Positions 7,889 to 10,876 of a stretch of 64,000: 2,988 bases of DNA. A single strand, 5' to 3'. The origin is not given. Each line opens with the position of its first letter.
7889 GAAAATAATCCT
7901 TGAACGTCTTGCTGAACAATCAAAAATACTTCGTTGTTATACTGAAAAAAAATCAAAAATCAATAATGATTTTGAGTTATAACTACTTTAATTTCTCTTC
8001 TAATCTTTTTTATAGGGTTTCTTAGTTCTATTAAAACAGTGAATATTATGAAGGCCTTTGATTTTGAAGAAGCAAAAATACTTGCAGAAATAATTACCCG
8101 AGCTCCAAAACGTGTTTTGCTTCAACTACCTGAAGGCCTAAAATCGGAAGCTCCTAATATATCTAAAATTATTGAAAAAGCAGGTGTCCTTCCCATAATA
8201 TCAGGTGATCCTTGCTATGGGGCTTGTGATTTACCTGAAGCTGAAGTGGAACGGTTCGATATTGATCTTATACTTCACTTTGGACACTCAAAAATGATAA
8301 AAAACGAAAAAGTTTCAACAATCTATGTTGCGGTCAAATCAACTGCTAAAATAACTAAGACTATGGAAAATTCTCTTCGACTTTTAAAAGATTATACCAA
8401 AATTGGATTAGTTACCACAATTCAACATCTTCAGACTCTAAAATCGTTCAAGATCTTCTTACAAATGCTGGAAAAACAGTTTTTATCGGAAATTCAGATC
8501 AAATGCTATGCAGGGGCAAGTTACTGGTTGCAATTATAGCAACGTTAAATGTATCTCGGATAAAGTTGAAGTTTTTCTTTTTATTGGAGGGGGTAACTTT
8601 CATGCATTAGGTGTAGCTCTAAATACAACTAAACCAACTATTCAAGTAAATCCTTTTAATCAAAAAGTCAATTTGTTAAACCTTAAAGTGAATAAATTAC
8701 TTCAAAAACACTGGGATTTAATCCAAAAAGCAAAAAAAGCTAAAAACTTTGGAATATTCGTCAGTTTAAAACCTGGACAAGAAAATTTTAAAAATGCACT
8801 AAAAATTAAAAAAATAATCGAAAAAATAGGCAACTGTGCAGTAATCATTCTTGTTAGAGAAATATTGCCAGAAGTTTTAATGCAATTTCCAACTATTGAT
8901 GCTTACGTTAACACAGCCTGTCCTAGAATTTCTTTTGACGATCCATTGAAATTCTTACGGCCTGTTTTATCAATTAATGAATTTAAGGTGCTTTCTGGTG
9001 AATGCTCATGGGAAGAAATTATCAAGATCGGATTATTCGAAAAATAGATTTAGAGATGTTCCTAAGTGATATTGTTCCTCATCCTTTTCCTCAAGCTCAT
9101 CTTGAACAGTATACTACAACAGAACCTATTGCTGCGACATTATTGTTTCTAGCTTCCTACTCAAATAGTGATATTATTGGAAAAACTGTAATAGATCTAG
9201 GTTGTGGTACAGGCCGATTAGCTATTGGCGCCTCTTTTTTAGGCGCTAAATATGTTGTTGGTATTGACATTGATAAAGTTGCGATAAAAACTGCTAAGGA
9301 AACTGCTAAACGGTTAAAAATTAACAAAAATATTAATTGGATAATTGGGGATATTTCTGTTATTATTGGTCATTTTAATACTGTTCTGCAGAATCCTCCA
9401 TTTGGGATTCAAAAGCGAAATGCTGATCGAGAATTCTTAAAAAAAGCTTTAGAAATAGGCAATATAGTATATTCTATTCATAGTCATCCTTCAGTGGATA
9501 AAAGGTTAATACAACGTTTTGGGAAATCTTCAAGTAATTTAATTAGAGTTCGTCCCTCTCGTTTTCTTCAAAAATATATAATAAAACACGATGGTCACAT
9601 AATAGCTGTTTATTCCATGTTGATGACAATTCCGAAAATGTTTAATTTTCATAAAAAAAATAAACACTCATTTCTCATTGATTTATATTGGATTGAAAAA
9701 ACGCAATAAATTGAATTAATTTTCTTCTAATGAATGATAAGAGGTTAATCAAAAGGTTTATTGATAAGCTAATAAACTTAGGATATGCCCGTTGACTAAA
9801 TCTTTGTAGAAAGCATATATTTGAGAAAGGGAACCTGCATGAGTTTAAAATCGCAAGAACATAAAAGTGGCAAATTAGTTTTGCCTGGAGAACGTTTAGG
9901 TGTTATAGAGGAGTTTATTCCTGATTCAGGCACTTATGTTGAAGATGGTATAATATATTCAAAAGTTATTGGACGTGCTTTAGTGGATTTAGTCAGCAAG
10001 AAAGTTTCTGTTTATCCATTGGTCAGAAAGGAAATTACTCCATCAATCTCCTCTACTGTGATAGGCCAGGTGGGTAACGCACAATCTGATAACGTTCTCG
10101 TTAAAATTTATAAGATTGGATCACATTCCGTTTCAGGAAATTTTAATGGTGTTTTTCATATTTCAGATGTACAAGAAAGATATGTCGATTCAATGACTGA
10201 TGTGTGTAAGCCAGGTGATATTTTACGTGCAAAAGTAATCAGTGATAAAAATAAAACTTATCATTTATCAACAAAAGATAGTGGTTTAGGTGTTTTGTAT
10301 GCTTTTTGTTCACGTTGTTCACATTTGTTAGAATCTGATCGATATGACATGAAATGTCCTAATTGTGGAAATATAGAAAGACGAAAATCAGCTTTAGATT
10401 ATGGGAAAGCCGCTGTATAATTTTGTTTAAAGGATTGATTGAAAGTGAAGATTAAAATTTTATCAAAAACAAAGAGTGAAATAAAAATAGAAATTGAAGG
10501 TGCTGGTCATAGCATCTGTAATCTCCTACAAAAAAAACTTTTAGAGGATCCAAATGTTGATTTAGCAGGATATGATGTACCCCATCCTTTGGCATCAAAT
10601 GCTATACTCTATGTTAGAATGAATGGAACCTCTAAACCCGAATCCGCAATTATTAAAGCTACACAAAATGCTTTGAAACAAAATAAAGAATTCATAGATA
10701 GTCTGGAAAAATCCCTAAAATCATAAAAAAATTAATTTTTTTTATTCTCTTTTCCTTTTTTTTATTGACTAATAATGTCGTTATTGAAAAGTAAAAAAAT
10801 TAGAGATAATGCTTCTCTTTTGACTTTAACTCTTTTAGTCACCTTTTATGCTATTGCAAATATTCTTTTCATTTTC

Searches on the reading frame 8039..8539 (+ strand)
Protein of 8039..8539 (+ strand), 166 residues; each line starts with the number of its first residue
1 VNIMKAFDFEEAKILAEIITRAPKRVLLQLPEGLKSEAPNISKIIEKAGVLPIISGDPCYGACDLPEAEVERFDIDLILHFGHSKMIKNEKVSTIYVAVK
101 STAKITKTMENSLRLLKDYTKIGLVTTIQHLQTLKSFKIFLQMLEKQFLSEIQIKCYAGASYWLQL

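Call 7: search_protein_families(library=pfam, proteins=[window:8039-8539:+])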
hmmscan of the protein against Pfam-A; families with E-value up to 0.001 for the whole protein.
window:8039-8539:+ (166 aa): 1 family
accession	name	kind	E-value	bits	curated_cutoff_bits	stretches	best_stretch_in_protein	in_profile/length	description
PF01866.22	Diphthamide_syn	-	4.8e-30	105.5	33.2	1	30-142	1-113/302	Putative diphthamide synthesis protein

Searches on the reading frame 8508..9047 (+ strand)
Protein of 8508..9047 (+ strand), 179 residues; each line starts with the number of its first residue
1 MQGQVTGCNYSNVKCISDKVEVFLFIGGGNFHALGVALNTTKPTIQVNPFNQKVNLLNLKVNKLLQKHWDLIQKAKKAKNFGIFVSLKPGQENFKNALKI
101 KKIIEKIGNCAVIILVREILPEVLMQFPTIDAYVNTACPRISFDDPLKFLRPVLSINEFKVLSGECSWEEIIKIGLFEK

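Call 7: search_protein_families(library=pfam, proteins=[window:8508-9047:+])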
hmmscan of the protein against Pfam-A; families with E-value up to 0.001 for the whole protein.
window:8508-9047:+ (179 aa): 1 family
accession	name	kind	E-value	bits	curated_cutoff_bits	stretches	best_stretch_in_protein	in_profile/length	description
PF01866.22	Diphthamide_syn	-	6.2e-45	154.3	33.2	1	2-170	130-299/302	Putative diphthamide synthesis protein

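Call 13: find_encoding_contigs(protein=window:8508-9047:+, flank=10000, max_places=10)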
Protein window:8508-9047:+ (179 aa): no gene with exactly this product is on record in the collection.

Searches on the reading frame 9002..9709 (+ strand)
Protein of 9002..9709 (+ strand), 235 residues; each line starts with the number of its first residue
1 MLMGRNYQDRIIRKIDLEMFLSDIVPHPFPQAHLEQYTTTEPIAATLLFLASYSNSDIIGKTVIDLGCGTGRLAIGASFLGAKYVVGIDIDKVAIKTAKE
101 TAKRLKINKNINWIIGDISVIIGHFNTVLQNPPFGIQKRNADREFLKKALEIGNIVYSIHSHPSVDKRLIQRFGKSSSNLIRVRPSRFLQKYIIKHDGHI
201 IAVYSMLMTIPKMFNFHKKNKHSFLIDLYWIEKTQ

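Call 7: search_protein_families(library=pfam, proteins=[window:9002-9709:+])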
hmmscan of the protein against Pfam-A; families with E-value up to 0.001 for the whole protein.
window:9002-9709:+ (235 aa): 12 families
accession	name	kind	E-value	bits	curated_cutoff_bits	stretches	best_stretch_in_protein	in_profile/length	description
PF06325.19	PrmA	-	6.8e-15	55.8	22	1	46-112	148-214/296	Ribosomal protein L11 methyltransferase (PrmA)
PF05175.20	MTS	-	1.4e-13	51.2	23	1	46-151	20-128/170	Methyltransferase small domain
PF13847.12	Methyltransf_31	-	1.5e-11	44.6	27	1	60-131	4-81/145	Methyltransferase domain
PF13649.12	Methyltransf_25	-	3.6e-09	37.6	27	1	63-121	1-58/97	Methyltransferase domain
PF01170.24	UPF0020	-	1.3e-06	28.7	22.3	1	43-138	16-135/197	RMKL-like, methyltransferase domain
PF03602.21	Cons_hypoth95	-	6.7e-06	26.3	24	1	56-157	38-149/182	Conserved hypothetical protein 95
PF08241.18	Methyltransf_11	-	8.6e-06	26.8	21.2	1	65-119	2-52/95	Methyltransferase domain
PF08242.18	Methyltransf_12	-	1.1e-05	26.5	30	1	64-118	1-58/98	Methyltransferase domain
PF13679.12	Methyltransf_32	-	1.4e-05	25.5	27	1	61-122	27-93/143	Methyltransferase domain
PF09445.16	Methyltransf_15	-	0.00029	20.9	22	1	61-125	2-65/165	RNA cap guanine-N2 methyltransferase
PF13489.12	Methyltransf_23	-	0.00036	20.7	27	1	43-106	9-61/164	Methyltransferase domain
PF02475.24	TRM5-TYW2_MTfase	-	0.00067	20.1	28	0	60-169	37-143/164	TRM5/TYW2 methyltransferase domain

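Call 14: find_encoding_contigs(protein=window:9002-9709:+, flank=10000, max_places=10)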
Protein window:9002-9709:+ (235 aa): no gene with exactly this product is on record in the collection.

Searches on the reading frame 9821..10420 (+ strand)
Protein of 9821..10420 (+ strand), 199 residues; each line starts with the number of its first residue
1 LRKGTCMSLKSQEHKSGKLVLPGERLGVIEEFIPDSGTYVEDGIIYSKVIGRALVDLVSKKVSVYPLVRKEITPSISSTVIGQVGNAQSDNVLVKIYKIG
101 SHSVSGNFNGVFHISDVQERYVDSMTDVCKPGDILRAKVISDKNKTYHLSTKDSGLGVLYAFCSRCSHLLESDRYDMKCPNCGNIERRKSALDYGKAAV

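Call 7: search_protein_families(library=pfam, proteins=[window:9821-10420:+])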
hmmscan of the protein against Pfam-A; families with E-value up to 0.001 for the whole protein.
window:9821-10420:+ (199 aa): 1 family
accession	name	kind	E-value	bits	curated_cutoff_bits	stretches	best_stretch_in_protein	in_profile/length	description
PF14382.12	ECR1_N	-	1.2e-11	44.6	27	1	19-52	1-34/38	Exosome complex exonuclease RRP4 N-terminal region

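Call 44: find_encoding_contigs(protein=window:9839-10420:+, flank=10000, max_places=10)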
Protein window:9839-10420:+ (193 aa): 3 contigs read that carry it; 2 places shown.
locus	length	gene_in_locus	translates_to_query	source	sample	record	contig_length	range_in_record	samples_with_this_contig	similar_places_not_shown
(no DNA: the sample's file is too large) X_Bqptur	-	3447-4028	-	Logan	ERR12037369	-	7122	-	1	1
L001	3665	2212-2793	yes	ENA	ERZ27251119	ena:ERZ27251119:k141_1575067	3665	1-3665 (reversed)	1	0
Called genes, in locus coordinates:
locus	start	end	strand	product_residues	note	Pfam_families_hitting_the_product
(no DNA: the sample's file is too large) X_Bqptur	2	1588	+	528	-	?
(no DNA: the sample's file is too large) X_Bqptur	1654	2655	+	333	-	PF01866:Diphthamide_syn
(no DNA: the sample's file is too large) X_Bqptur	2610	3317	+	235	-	PF01170:UPF0020 (weak), PF05175:MTS, PF03602:Cons_hypoth95 (weak), PF06325:PrmA, PF13679:Methyltransf_32 (weak), PF13847:Methyltransf_31, PF08241:Methyltransf_11 (weak), PF13649:Methyltransf_25, +1 more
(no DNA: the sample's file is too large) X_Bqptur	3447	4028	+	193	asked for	PF14382:ECR1_N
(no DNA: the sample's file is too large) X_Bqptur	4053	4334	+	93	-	PF13656:RNA_pol_L_2, PF01193:RNA_pol_L (faint)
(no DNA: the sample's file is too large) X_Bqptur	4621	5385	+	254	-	PF00705:PCNA_N, PF02144:Rad1 (weak), PF04005:Hus1 (weak), PF02747:PCNA_C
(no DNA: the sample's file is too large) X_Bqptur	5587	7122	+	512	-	?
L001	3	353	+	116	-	?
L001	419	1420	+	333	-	PF01866:Diphthamide_syn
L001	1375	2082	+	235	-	PF01170:UPF0020 (weak), PF05175:MTS, PF03602:Cons_hypoth95 (weak), PF06325:PrmA, PF13679:Methyltransf_32 (weak), PF13847:Methyltransf_31, PF08241:Methyltransf_11 (weak), PF13649:Methyltransf_25, +1 more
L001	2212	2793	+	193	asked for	PF14382:ECR1_N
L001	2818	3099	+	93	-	PF13656:RNA_pol_L_2, PF01193:RNA_pol_L (faint)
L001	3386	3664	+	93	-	?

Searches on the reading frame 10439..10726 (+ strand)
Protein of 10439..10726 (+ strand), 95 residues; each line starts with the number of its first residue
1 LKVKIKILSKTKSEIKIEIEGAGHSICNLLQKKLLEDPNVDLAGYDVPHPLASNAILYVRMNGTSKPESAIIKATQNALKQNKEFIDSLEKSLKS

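Call 25: search_protein_families(library=pfam, proteins=[window:10439-10726:+], max_evalue=0.00001)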
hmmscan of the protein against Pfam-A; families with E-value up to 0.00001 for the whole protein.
window:10439-10726:+ (95 aa): 1 family
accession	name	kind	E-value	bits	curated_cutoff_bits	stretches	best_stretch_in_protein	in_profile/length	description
PF13656.11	RNA_pol_L_2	-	2.6e-20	72.4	27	1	14-87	1-74/75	RNA polymerase Rpb3/Rpb11 dimerisation domain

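Call 43: find_encoding_contigs(protein=window:10439-10726:+, flank=10000, max_places=10)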
Protein window:10439-10726:+ (95 aa): no gene with exactly this product is on record in the collection.
